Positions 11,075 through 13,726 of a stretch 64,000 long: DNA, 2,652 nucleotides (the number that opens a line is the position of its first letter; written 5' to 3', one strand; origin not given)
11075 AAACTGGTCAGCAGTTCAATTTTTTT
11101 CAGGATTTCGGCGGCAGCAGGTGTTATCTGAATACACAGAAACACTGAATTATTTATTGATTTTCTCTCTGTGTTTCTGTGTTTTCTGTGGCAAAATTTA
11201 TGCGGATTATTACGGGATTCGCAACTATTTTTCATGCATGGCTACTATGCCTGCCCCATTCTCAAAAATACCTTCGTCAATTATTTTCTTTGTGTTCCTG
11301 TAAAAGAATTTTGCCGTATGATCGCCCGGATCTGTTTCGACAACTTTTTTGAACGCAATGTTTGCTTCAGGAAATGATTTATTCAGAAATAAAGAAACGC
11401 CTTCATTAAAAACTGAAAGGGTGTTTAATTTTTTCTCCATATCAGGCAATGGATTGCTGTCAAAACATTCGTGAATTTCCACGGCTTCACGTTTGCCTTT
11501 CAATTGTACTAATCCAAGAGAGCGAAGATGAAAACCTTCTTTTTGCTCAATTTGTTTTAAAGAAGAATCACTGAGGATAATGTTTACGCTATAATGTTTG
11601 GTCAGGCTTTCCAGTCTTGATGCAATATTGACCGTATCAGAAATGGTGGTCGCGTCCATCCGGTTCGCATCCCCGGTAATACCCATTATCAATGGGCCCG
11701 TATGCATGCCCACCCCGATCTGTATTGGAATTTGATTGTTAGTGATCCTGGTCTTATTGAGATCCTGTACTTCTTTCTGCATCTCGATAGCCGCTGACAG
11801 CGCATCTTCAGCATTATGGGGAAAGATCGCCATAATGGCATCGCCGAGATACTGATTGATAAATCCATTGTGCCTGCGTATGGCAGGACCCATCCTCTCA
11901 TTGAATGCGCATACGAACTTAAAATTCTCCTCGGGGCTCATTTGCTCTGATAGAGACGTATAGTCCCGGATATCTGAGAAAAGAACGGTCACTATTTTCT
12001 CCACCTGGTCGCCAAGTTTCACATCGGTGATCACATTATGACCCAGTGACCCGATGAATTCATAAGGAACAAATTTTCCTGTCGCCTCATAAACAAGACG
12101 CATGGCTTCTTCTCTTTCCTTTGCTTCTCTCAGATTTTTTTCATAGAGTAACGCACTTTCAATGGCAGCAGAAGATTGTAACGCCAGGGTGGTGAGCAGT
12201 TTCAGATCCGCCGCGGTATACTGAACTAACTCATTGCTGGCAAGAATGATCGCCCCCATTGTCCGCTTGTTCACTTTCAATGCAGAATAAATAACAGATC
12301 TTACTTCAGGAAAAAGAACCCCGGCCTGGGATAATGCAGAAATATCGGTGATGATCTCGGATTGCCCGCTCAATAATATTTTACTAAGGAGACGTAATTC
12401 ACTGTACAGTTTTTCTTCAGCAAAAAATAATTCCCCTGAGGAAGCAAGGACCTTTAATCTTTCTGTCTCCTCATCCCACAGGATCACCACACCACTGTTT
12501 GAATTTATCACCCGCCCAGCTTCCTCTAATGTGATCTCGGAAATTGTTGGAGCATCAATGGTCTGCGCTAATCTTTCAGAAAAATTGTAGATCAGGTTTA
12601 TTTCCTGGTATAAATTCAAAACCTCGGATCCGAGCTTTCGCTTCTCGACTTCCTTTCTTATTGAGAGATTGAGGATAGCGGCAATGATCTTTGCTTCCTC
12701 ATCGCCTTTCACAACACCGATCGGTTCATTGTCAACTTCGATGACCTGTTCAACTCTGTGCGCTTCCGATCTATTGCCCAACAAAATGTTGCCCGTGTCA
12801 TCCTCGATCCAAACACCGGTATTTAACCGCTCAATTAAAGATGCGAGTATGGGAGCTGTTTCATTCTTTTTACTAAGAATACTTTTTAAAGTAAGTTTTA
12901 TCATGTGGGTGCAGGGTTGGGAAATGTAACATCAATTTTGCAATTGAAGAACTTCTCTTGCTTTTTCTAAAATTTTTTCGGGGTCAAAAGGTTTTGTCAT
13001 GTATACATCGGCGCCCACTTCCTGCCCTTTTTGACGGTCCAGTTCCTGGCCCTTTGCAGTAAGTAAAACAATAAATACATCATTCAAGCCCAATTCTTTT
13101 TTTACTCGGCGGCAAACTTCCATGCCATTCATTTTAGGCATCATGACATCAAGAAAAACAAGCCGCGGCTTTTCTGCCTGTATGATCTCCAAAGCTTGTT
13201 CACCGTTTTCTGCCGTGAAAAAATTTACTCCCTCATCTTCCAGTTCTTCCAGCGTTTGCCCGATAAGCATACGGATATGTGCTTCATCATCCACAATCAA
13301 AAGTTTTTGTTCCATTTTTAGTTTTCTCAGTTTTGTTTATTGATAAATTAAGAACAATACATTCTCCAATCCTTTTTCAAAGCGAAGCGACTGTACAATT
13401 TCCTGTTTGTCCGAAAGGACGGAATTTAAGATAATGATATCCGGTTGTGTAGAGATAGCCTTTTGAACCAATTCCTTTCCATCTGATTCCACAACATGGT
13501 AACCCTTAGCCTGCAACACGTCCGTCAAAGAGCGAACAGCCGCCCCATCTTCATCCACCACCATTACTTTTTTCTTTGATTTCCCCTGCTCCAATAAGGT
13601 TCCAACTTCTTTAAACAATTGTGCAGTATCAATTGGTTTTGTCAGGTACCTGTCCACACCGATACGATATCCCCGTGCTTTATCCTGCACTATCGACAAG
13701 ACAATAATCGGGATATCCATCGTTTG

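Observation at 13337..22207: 2,956-aa soluble hybrid histidine kinase built from 14 tandem GAF domains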

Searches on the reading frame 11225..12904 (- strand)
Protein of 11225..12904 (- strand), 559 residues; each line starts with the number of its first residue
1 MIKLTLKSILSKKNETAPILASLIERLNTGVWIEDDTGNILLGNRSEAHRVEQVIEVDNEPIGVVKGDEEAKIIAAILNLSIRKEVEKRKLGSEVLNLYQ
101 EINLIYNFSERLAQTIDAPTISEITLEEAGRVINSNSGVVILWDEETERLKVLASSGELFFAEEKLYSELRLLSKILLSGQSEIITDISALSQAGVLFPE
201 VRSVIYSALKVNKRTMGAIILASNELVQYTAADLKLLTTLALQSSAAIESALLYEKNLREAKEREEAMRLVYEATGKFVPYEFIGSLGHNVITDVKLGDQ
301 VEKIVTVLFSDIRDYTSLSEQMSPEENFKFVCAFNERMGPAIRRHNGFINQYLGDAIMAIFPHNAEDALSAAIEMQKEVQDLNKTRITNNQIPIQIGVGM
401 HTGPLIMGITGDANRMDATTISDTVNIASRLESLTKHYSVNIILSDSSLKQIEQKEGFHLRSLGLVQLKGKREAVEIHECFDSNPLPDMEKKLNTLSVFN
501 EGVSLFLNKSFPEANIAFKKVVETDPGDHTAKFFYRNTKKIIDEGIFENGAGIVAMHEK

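Call 9: search_protein_families(library=pfam, proteins=[window:11225-12904:-], max_evalue=0.001)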
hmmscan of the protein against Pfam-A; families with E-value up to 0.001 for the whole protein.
window:11225-12904:- (559 aa): 5 families
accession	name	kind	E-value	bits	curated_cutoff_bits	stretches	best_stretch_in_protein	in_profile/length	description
PF00211.25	Guanylate_cyc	-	3.8e-21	76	21.9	1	303-473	7-175/183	Adenylate and Guanylate cyclase catalytic domain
PF13492.12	GAF_3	-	8.2e-09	36.4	27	1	121-249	5-128/129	GAF domain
PF13185.12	GAF_2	-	2.7e-08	34.6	28.6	1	118-249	4-136/136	GAF domain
PF01590.32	GAF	-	0.0003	21.8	22.4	1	119-248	3-133/133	GAF domain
PF00990.26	GGDEF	-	0.00074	19.8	23.8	0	302-400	30-131/161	Diguanylate cyclase, GGDEF domain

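Call 60: find_homologous_proteins(query=window:11228-12904:-, max_evalue=1e-20)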
Query window:11228-12904:- (559 aa): 2581 proteins with E <= 1e-20 among 8000 candidates; the best 120 are listed.
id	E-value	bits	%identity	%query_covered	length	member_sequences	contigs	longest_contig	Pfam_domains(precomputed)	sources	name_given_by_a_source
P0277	0.0e+0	1201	100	100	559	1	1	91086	PF13185.13,PF13492.13,PF00211.26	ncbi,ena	-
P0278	0.0e+0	1121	92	100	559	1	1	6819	PF13185.13,PF13492.13,PF00211.26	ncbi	-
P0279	0.0e+0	1117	92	100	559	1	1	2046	PF13185.13,PF13492.13,PF00211.26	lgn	-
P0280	0.0e+0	1115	92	100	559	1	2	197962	PF13185.13,PF13492.13,PF00211.26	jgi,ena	jgi:class 3 adenylate cyclase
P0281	0.0e+0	1114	92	100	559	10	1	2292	PF13185.13,PF13492.13,PF00211.26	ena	-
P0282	0.0e+0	1104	91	100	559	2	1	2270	PF13185.13,PF13492.13,PF00211.26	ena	-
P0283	0.0e+0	1102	91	100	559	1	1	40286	PF13185.13,PF13492.13,PF00211.26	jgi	jgi:class 3 adenylate cyclase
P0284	0.0e+0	1101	92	100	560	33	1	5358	PF13185.13,PF01590.33,PF13492.13,PF00211.26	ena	-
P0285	0.0e+0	1100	91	100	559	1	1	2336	PF13185.13,PF13492.13,PF00211.26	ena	-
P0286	0.0e+0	1079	89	100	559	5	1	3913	PF13185.13,PF13492.13,PF00211.26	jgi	-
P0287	0.0e+0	1078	89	100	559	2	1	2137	PF13185.13,PF13492.13,PF00211.26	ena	-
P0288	0.0e+0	1075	89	100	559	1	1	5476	PF13185.13,PF13492.13,PF00211.26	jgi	-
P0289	0.0e+0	1073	89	100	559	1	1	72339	PF13185.13,PF13492.13,PF00211.26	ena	-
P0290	0.0e+0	1071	88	100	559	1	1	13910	PF13185.13,PF13492.13,PF00211.26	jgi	-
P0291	0.0e+0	1070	88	100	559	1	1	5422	PF13185.13,PF13492.13,PF00211.26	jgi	jgi:adenylate cyclase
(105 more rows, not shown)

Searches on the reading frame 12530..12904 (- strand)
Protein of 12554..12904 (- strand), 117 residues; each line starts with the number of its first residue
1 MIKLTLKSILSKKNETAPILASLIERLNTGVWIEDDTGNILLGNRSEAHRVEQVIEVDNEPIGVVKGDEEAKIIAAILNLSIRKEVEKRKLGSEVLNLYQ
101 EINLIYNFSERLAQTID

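Call 45: search_protein_families(library=pfam, proteins=[window:12554-12904:-], max_evalue=0.01)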
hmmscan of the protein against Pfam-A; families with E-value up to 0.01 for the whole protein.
window:12554-12904:- (117 aa): 0 families

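Call 66: predict_structure(alignment_id=A2)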
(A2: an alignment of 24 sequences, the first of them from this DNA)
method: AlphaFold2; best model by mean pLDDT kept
length: 125 residues; sequences in the alignment: 24
mean_pLDDT: 86.1   pTM: 0.68
mean pLDDT of the five models: 86.1, 84.3, 83.0, 81.5, 80.5
residues with pLDDT >= 90: 63; 70-90: 49; 50-70: 13; < 50: 0
segments of 3 or more residues with pLDDT < 50: none
pLDDT, mean of each block of 10 residues (from residue 1): 78 83 90 92 87 91 93 93 89 92 92 70 55
secondary structure, 60 per line:
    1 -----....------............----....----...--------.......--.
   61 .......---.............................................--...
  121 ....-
elements in order: H6-9 H16-27 E32-35 E40-42 E51-57 E60-67 H71-115 H118-124

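Call 68: fold_search(model_id=the predicted structure, library=pdb)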
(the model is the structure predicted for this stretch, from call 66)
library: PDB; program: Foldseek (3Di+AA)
matches with E <= 10: 533; with E <= 0.001: 0
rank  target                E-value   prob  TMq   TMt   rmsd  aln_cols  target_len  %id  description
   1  3fpv_A                5.1e-02  0.87  0.36  0.33   5.7       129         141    9  Crystal Structure of HbpS (released 2009-01-20)
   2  5wvn                  5.5e-02  0.90  0.30  0.09   7.9        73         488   19  Crystal structure of MBS-BaeS fusion protein (released 2018-01-03)
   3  2a2l_A                5.9e-02  0.95  0.38  0.33   5.3       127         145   12  Crystal structure of Klebsiella pneumoniae protein ORFY, Pfam DUF336 (released 2005-06-28)
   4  8c7t_B                9.3e-02  0.75  0.39  0.22   7.0       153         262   10  Unliganded transcriptional pleiotropic repressor CodY from Enterococcus faecalis (released 2023-06-28)
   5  4g3k_B                1.1e-01  0.33  0.28  0.26   8.0       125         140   18  Crystal structure of a. aeolicus nlh1 gaf domain in an inactive state (released 2013-05-29)
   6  3fpw                  1.3e-01  0.69  0.35  0.32   5.7       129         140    9  Crystal Structure of HbpS with bound iron (released 2009-01-20)
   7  4bmw                  1.4e-01  0.69  0.35  0.31   5.7       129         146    9  Crystal structure of the Streptomyces reticuli HbpS E78D, E81D double mutant (released 2013-09-25)
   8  2a2l_C                2.0e-01  0.80  0.39  0.35   5.0       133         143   13  Crystal structure of Klebsiella pneumoniae protein ORFY, Pfam DUF336 (released 2005-06-28)
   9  6lkg_B                3.0e-01  0.28  0.26  0.20   5.1        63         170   16  two-component system protein mediate signal transduction (released 2020-12-02)
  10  5wvm                  3.4e-01  0.54  0.31  0.09   7.3        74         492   20  Crystal structure of baeS cocrystallized with 2 mM indole (released 2018-01-03)
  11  4wan_C                4.2e-01  0.21  0.32  0.32   7.9        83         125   18  Crystal structure of Msl5 protein in complex with RNA at 1.8 A (released 2014-12-17)
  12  3fn2_A                4.2e-01  0.11  0.22  0.27  12.2        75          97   15  Crystal structure of a putative sensor histidine kinase domain from Clostridium symbiosum ATCC 14940 (released 2009-01-27)
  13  5cx7_E                4.5e-01  0.57  0.41  0.37   4.7       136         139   10  Crystal Structure of PduOC:Heme Complex (released 2016-06-29)
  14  8yqk_D                4.5e-01  0.25  0.32  0.35   8.1       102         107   15  Roadblock domain from a Lokiarchaeota archaeon Roadblock-Longin protein in P21 (released 2025-03-26)
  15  9jth_C                5.1e-01  0.63  0.41  0.38   5.1       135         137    8  Crystal structure of NahX from Pseudomonas sp. MC1 (released 2025-10-08)
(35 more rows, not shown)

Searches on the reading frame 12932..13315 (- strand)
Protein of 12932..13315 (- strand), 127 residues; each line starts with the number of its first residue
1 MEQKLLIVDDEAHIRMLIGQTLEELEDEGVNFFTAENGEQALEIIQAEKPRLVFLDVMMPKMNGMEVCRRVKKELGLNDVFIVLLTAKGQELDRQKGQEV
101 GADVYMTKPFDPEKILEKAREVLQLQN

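Call 9: search_protein_families(library=pfam, proteins=[window:12932-13315:-], max_evalue=0.001)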
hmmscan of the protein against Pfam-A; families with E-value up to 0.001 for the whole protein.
window:12932-13315:- (127 aa): 1 family
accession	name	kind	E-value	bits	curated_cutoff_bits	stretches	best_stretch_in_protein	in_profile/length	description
PF00072.30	Response_reg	-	2.5e-28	98.9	30.2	1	6-119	2-110/111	Response regulator receiver domain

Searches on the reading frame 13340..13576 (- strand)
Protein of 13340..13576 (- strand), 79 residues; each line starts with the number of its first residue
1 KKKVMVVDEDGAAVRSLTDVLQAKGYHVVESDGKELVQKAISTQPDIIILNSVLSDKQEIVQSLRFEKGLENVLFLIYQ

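Call 53: search_protein_families(library=pfam, proteins=[window:13340-13576:-], max_evalue=10)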
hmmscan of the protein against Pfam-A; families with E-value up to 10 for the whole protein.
seq(79 aa): 11 families
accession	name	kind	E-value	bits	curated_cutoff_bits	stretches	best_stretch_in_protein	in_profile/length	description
PF00072.30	Response_reg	-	7e-05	23.4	30.2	1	4-56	1-54/111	Response regulator receiver domain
PF11133.13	Phage_head_fibr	-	0.011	15.6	24.6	1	13-61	84-132/277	Head fiber protein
PF03439.18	Spt5-NGN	-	0.018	15.4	22.4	1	12-63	32-83/84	Early transcription elongation factor of RNA pol II, NGN section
PF01729.25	QRPTase_C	-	0.024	14.8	23.1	1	11-64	67-121/169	Quinolinate phosphoribosyl transferase, C-terminal domain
PF02310.24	B12-binding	-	0.062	13.6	32.1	1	13-57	16-64/121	B12 binding domain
PF21778.2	DUF6873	-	0.065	13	27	1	12-62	5-53/228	Family of unknown function (DUF6873)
PF20217.3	DUF6577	-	0.073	13.2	27.8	1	2-56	73-127/204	Family of unknown function (DUF6577)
PF05175.20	MTS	-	0.11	12.6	23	1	2-58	56-112/170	Methyltransferase small domain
PF02302.22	PTS_IIB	-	0.14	13.3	23.6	1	15-57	18-62/90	PTS system, Lactose/Cellobiose specific IIB subunit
PF03709.21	OKR_DC_1_N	-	0.17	12.6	29.3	1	11-48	3-40/111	Orn/Lys/Arg decarboxylase, N-terminal domain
PF09509.15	Hypoth_Ymh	-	0.22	11.9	25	1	13-58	27-70/119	Protein of unknown function (Hypoth_ymh)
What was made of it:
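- Checked: The last 79 aa match only the first half of the receiver profile (positions 1-54 of 111, E 7e-5, below the gathering score), so 'truncated second receiver' is right (call 53).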
